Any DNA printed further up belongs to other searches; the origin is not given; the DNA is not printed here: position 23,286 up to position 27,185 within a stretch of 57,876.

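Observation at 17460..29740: Candidate undescribed system: STAND-type nucleotide cyclases + cNMP-gated patatin phospholipase + membrane beta-propeller pseudo-NTPase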

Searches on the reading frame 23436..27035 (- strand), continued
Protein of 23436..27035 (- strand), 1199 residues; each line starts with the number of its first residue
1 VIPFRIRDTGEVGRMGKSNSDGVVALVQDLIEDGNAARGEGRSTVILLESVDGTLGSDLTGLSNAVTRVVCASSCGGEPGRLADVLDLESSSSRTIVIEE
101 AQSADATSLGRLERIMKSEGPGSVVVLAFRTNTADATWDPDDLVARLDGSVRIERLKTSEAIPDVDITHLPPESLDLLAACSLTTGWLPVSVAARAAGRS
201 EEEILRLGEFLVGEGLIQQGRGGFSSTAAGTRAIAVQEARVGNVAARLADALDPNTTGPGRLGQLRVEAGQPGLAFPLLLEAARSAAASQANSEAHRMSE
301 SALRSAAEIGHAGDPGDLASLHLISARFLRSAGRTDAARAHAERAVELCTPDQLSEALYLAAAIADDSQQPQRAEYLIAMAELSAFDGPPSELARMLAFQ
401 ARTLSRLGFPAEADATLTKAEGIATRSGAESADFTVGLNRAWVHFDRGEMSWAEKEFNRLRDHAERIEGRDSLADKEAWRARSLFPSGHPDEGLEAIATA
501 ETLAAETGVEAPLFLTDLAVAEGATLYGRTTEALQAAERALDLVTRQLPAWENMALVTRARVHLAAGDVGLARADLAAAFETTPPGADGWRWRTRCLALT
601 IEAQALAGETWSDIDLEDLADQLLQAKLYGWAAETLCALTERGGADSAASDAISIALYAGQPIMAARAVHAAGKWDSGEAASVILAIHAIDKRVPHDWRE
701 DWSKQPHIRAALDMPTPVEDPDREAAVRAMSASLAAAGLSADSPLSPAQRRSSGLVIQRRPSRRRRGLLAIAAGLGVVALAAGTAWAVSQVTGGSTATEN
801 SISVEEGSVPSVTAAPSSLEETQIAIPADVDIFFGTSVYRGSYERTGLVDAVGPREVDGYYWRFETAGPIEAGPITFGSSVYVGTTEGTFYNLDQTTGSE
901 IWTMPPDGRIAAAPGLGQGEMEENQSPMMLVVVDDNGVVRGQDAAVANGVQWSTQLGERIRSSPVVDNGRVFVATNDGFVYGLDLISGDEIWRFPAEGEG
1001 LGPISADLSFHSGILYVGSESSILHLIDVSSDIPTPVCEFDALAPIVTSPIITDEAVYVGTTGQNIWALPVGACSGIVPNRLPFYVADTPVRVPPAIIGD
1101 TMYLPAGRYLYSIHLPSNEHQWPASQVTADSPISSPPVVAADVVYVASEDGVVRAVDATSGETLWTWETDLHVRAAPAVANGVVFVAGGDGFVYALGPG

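Call 41: find_related_loci(query=A2, collection=metagenome_contigs, flank=10000)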
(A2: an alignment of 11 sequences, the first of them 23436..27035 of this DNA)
Query A2 (1199 aa) in metagenome_contigs; peptide patterns used: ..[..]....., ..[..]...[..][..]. (x = any residue, [..] = any of these).
600 stretches matched a pattern (row limit reached: there are more); 19 encode a relative of the query (tblastn E <= 1e-3); 19 distinct loci.
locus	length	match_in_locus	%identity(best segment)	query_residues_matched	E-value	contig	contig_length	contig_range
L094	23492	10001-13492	50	33-1197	0e+0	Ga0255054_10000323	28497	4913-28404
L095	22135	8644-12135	49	33-1197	0e+0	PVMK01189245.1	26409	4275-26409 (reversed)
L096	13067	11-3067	51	175-1197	0e+0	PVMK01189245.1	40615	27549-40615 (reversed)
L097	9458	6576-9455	54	29-1196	0e+0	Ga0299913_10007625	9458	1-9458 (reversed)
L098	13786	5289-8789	46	41-1199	0e+0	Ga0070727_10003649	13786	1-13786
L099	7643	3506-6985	42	39-1198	0e+0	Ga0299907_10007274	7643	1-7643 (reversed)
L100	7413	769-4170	46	45-1199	0e+0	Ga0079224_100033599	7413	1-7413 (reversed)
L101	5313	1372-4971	42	15-1198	0e+0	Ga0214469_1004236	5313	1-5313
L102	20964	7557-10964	45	44-1199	0e+0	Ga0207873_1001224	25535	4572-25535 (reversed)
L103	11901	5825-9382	43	5-1197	0e+0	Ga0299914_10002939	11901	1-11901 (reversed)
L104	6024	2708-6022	44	40-1196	0e+0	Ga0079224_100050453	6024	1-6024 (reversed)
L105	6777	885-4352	42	44-1198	0e+0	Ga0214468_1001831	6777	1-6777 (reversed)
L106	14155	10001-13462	44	45-1198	0e+0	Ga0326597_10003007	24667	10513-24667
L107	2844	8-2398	42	396-1199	0e+0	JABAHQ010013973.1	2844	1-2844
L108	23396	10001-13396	45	45-1197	0e+0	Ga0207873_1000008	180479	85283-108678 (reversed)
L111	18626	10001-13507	42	39-1196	0e+0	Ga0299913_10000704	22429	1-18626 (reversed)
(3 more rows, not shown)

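Call 66: predict_structure(alignment_id=A2)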
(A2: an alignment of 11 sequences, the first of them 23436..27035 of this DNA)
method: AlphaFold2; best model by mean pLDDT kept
length: 1199 residues; sequences in the alignment: 11
mean_pLDDT: 79.2   pTM: 0.57
mean pLDDT of the five models: 79.2, 78.1, 77.8, 74.9, 73.6
residues with pLDDT >= 90: 454; 70-90: 513; 50-70: 73; < 50: 159
segments of 3 or more residues with pLDDT < 50: 1-21, 133-137, 719-723, 737-860
pLDDT, mean of each block of 10 residues (from residue 1): 31 31 72 82 86 67 69 83 78 75 82 74 85 55 68 80 76 91 91 90 93 88 86 85 93 86 92 94 87 85 92 88 90 79 93 89 90 89 82 92 88 87 88 91 93 90 75 87 93 93 70 90 94 94 79 93 93 95 85 88 83 77 86 87 78 89 93 84 90 91 94 76 55 54 41 34 38 35 36 29 29 23 30 26 24 32 82 84 91 83 88 86 74 92 81 90 89 94 93 88 91 94 95 91 93 91 94 87 88 90 93 91 86 90 88 88 81 85 82 72
secondary structure, 60 per line:
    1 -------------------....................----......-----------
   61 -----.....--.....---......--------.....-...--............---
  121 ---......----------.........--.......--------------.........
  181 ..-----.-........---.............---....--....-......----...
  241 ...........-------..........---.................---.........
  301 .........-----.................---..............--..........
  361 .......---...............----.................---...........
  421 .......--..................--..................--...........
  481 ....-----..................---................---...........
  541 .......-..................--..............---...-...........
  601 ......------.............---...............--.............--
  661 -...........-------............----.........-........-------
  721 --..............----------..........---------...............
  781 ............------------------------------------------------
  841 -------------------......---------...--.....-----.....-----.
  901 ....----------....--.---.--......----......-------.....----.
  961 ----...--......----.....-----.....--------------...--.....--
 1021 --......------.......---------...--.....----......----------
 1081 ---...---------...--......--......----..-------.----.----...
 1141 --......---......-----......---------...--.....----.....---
elements in order (helices of 4 or more, strands of 3 or more residues): H20-39 E44-49 E66-70 H73-77 H81-86 E95-99 H106-117 E124-129 H140-147 E151-157 H172-182 H190-197 H201-213 E217-220 E223-226 H228-233 H238-251 H259-268 H272-288 H292-309 H315-331 H335-348 H351-367 H371-385 H390-406 H410-427 H430-447 H450-467 H470-484 H490-507 H511-526 H530-547 H549-566 H569-582 H590-606 H613-625 H629-643 H646-658 H662-672 H680-691 H696-704 H706-713 H723-736 H747-756 H766-792 E860-865 E875-877 E880-884 E890-894 E900-904 E915-918 E928-933 E938-943 E951-955 E965-967 E970-975 E980-984 E990-994 E1009-1011 E1014-1018 E1023-1028 E1035-1041 E1051-1053 E1056-1060 E1065-1070 E1084-1086 E1096-1098 E1101-1106 E1109-1114 E1138-1140 E1143-1148 E1152-1157 E1163-1168 E1178-1180 E1183-1187 E1192-1196

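Call 71: fold_search(model_id=the predicted structure, library=pdb)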
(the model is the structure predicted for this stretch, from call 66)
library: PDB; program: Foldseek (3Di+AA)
matches with E <= 10: 1879; with E <= 0.001: 1181
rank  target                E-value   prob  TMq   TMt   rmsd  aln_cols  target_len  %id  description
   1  6tjh_A                1.5e-15  1.00  0.23  0.67   5.1       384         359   23  Crystal structure of the computationally designed Cake9 protein (released 2020-05-06)
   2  9cnw_B                3.6e-15  1.00  0.25  0.81   5.4       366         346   16  CryoEM structure of the APO-BAM complex in DDM detergent (released 2024-12-25)
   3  9a3d_MODEL_1_A        4.0e-15  1.00  0.25  0.73  19.7       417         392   15  Model of E. coli BamB by in-cell photo-crosslinking MS and deep learning (released 2023-02-24)
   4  4hdj                  4.1e-15  1.00  0.25  0.76   5.9       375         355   18  Crystal Structure of BamB from Pseudomonas aeruginosa (released 2013-04-24)
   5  8orr                  9.3e-15  1.00  0.25  0.79   6.1       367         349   17  Outer membrane protein assembly factor BamB from Klebsiella pneumoniae (released 2024-04-24)
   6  8bvq_B                1.3e-14  1.00  0.24  0.75   6.0       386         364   15  E. coli BAM complex (BamABCDE) bound to darobactin B (released 2023-05-24)
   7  9cnz_B                2.3e-14  1.00  0.25  0.81   5.4       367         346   16  Structure of BAM complexed with PTB2 ligand in detergent (released 2024-12-25)
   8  4xga_A                2.7e-14  1.00  0.24  0.78   7.1       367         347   16  Crystal structure of BamB and BamA P3-5 complex from E.coli (released 2016-01-20)
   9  3q7o                  3.1e-14  1.00  0.25  0.77   5.2       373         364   16  The crystal structure of BamB from the BAM complex in spacegroup P213 (released 2011-02-09)
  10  9p1u_B                3.4e-14  1.00  0.24  0.79   5.0       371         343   16  beta-barrel assembly machine from Escherichia coli in an late state of LptD assembly (released 2026-03-11)
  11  3q54                  3.6e-14  1.00  0.24  0.77   6.5       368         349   16  Crystal structure of Escherichia coli BamB (released 2012-05-09)
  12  3prw                  3.6e-14  1.00  0.24  0.75   6.3       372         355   16  Crystal structure of the lipoprotein BamB (released 2011-01-19)
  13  7nbx_B                3.6e-14  1.00  0.24  0.76   5.8       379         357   15  Lateral-open conformation of the lid-locked BAM complex (BamA E435C S665C, BamBDCE) by cryoEM (released 2021-06-02)
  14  9cnx_B                4.3e-14  1.00  0.25  0.79   5.4       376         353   15  CryoEM structure of BAM in complex with the PTB1 closed-state inhibitor (in DDM detergent) (released 2024-12-25)
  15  9hg9_B                6.1e-14  1.00  0.25  0.76  10.1       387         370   16  BAM-SurA-darobactin complex in the swing-in state (released 2025-04-16)
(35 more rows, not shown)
